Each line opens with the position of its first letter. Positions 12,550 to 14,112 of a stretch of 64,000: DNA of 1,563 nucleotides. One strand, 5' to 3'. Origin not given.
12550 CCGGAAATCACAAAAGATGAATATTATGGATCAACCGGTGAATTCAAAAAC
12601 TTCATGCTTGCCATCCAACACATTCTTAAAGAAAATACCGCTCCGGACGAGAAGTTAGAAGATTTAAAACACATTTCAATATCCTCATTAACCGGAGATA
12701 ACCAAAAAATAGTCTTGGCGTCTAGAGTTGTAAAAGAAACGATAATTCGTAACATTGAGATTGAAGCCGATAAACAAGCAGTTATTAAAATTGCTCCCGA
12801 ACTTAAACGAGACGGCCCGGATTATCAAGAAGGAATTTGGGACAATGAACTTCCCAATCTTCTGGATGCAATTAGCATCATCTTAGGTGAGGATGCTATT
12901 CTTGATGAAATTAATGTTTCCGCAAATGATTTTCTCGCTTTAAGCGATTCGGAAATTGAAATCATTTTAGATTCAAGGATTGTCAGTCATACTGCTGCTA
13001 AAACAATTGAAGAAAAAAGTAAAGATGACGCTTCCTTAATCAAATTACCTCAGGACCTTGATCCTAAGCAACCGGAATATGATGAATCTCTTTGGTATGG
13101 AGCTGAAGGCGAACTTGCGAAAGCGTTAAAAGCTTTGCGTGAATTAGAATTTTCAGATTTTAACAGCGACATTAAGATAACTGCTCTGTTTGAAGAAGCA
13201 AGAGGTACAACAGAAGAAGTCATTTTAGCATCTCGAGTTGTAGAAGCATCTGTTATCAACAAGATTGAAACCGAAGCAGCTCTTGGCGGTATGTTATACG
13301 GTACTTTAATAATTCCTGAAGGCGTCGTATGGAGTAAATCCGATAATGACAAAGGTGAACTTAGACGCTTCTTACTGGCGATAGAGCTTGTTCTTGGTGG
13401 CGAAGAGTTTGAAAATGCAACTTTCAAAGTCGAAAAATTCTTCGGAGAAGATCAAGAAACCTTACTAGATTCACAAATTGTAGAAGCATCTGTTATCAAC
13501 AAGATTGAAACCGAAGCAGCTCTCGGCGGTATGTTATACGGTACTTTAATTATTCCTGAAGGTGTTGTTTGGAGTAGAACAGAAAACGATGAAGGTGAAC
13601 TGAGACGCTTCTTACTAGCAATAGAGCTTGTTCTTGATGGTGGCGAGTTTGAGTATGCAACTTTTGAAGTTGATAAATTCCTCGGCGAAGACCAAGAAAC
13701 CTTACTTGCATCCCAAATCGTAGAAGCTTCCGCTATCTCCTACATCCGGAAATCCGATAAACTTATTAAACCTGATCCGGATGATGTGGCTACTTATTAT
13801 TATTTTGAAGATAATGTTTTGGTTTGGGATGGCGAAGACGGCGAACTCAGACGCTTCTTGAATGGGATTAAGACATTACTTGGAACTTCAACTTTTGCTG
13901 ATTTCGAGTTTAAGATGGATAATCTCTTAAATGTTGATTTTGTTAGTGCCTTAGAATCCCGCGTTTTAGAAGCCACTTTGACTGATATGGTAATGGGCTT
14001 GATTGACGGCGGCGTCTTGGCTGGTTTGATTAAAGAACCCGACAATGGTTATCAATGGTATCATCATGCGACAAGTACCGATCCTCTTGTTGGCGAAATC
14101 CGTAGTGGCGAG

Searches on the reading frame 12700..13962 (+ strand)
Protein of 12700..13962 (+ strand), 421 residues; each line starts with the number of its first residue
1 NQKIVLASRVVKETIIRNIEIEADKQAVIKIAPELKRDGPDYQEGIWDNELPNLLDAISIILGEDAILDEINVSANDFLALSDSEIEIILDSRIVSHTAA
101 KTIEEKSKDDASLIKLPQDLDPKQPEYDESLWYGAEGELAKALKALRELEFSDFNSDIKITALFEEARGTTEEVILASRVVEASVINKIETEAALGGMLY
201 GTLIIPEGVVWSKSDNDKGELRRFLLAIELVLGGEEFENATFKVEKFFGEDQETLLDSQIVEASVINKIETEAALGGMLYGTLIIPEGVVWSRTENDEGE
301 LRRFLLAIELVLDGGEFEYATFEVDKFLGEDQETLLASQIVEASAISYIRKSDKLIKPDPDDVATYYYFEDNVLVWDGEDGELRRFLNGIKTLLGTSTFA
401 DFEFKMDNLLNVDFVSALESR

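Call 77: predict_structure(alignment_id=A5)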
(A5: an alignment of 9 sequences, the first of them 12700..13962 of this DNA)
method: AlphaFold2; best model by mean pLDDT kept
length: 421 residues; sequences in the alignment: 9
mean_pLDDT: 82.7   pTM: 0.80
mean pLDDT of the five models: 82.7, 82.6, 81.7, 76.5, 75.8
residues with pLDDT >= 90: 145; 70-90: 212; 50-70: 52; < 50: 12
segments of 3 or more residues with pLDDT < 50: 365-371
pLDDT, mean of each block of 10 residues (from residue 1): 73 84 75 88 88 83 58 58 84 87 82 84 92 89 85 70 88 89 91 89 92 79 94 88 90 93 96 94 91 83 95 91 88 93 89 62 49 67 82 80 72 69 61
secondary structure, 60 per line:
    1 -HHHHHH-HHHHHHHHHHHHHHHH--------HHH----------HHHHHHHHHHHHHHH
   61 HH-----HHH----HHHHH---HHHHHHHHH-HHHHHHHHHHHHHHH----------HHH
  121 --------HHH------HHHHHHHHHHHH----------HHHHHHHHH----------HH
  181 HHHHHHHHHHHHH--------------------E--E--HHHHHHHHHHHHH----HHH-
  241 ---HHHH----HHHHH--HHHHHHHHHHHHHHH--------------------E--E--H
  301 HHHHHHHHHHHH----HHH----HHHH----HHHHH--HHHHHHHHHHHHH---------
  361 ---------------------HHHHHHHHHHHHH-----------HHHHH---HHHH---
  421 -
elements in order: H2-7 H9-24 H46-62 H75-79 H83-91 H93-107 H138-149 H160-168 H179-193 H220-232 H244-247 H252-256 H259-273 H300-312 H324-327 H332-336 H339-351 H382-394 H406-410 H414-417

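Call 79: fold_search(model_id=the predicted structure, library=pdb)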
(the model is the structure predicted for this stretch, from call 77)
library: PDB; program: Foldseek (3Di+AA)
matches with E <= 10: 51; with E <= 0.001: 0
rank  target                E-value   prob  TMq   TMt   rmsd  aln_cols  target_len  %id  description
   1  8vlx_A                1.6e+00  0.06  0.18  0.06  17.1       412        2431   16  HTT in complex with HAP40 and a small molecule. (released 2024-03-06)
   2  5jpm_B                2.2e+00  0.03  0.13  0.09  25.5       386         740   14  Structure of the complex of human complement C4 with MASP-2 rebuilt using iMDFF (released 2016-08-10)
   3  9qoo_A                2.3e+00  0.03  0.14  0.09  19.7       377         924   10  Composite model: Ternary complex of the human 20S proteasome in complex with Importin-9 and two homodimers of Akirin-2 (released 2026-01-28)
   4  1hzf                  2.4e+00  0.04  0.13  0.16  24.0       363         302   13  C4ADG FRAGMENT OF HUMAN COMPLEMENT FACTOR C4A (released 2002-10-09)
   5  8zal_J                3.4e+00  0.01  0.10  0.09  25.1       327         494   12  EmrAB-TolC MFS-type tripartite multidrug efflux pump EA (released 2025-04-30)
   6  6wpi_A                4.0e+00  0.03  0.16  0.13  23.8       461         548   10  Crystal structure of Nop9 in complex with ITS1 RNA (released 2020-05-20)
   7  1wu6_A                4.2e+00  0.02  0.12  0.12  21.0       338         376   13  Crystal structure of reducing-end-xylose releasing exo-oligoxylanase E70A mutant complexed with xylobiose (released 2005-02-22)
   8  8oi4_A                4.6e+00  0.01  0.11  0.12  20.5       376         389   11  Metagenomic Beta-galactosidase from Glycoside Hydrolase family GH154 (released 2024-01-31)
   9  5ufl_B                4.9e+00  0.03  0.16  0.14  18.4       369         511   11  Crystal structure of a CIP2A core domain (released 2017-02-15)
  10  6x9o_A                5.1e+00  0.02  0.17  0.06  15.9       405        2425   12  High resolution cryoEM structure of huntingtin in complex with HAP40 (released 2020-06-17)
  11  7bh9_A                5.1e+00  0.01  0.09  0.07  26.1       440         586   11  SARS-CoV-2 RBD-62 in complex with ACE2 peptidase domain (released 2021-02-17)
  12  8rx0_E                5.4e+00  0.02  0.16  0.12  15.3       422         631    7  (NEDD8)-CRL2VHL-MZ1-Brd4BD2-Ub(G76S, K48C)-UBE2R1(C93K, S138C, C191S, C223S)-Ub (released 2024-03-06)
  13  5svd_A                5.6e+00  0.02  0.15  0.13  22.2       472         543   11  Nop9, a new PUF-like protein, prevents premature pre-rRNA cleavage to correctly process mature 18S rRNA (released 2016-10-26)
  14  5wty_B                5.6e+00  0.02  0.15  0.13  19.3       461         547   12  Structure of Nop9 RNA complex (released 2017-01-25)
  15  7yse_D                5.6e+00  0.01  0.14  0.11  17.8       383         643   12  Crystal structure of E. coli heterotetrameric GlyRS in complex with tRNA (released 2023-02-01)
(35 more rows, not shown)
